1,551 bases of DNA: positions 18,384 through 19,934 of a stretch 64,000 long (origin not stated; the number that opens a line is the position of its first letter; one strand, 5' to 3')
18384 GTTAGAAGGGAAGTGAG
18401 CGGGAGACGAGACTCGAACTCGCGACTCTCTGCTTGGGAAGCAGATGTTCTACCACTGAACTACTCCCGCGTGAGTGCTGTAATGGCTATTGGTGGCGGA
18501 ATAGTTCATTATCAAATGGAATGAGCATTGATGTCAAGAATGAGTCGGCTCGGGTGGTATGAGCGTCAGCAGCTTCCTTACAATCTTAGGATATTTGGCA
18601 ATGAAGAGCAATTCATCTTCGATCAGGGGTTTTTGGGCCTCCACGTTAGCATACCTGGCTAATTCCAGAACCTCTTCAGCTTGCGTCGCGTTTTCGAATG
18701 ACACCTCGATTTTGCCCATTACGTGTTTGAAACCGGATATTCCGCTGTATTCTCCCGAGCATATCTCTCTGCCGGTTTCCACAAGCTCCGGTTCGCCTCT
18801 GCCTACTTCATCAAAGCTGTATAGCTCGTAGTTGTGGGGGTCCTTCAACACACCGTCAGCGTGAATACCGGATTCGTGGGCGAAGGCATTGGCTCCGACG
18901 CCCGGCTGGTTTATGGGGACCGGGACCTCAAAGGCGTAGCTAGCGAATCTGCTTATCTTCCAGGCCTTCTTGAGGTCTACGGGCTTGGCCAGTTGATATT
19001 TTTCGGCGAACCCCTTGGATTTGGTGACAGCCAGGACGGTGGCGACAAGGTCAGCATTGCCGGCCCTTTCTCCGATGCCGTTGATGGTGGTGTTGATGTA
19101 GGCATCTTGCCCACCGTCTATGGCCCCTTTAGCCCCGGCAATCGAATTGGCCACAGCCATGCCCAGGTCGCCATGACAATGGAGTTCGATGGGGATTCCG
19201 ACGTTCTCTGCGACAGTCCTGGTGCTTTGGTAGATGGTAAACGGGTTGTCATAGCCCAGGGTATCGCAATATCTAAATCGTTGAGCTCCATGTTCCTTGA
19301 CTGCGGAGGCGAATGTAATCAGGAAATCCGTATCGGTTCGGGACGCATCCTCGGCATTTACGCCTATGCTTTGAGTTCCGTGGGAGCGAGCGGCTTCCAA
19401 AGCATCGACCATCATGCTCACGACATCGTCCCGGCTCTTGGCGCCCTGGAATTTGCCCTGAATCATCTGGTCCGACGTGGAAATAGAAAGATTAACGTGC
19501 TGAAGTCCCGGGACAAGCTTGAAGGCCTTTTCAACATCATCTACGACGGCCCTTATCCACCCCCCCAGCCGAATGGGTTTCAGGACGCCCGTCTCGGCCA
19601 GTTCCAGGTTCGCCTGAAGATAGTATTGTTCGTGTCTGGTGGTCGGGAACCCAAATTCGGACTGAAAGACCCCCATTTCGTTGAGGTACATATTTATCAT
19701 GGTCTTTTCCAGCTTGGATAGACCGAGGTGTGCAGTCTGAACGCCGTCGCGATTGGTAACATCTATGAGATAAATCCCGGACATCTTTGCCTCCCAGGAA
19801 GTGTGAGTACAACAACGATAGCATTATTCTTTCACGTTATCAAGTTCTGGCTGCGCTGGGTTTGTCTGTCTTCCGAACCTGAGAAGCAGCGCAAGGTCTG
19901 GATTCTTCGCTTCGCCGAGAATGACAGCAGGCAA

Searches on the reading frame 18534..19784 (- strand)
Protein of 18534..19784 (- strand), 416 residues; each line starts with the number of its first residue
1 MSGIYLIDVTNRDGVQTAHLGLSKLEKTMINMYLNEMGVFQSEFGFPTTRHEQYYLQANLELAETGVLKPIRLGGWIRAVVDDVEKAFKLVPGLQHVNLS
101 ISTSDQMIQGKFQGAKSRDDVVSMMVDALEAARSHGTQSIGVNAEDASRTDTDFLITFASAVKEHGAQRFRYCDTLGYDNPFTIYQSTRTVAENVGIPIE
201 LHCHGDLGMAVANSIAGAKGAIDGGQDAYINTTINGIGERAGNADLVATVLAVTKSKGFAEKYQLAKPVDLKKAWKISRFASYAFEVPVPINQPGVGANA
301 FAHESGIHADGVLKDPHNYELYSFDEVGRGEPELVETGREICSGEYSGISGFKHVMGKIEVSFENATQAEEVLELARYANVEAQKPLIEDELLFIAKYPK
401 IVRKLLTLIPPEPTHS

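Call 59: list_cluster_members(proteins=[P0001, window:18534-19784:-, window:19988-21055:+])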
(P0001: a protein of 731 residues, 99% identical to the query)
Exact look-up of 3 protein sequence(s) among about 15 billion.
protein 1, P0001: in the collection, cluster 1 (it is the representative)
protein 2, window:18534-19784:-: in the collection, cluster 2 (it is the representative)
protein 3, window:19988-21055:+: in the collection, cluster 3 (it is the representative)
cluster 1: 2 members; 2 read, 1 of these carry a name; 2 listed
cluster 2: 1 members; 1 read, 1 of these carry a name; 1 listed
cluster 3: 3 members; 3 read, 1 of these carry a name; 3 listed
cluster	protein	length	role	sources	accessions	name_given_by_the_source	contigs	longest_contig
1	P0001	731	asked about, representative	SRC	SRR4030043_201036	-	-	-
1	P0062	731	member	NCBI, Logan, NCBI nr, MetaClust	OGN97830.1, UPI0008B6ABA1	MAG: hypothetical protein A2Z77_02100 [Chloroflexi bacterium RBG_13_51_36] | status=active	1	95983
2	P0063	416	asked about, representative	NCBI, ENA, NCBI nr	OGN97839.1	MAG: homocitrate synthase [Chloroflexi bacterium RBG_13_51_36]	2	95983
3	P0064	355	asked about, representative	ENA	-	-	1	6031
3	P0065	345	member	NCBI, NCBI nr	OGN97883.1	MAG: S-methyl-5-thioribose-1-phosphate isomerase [Chloroflexi bacterium RBG_13_51_36]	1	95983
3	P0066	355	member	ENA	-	-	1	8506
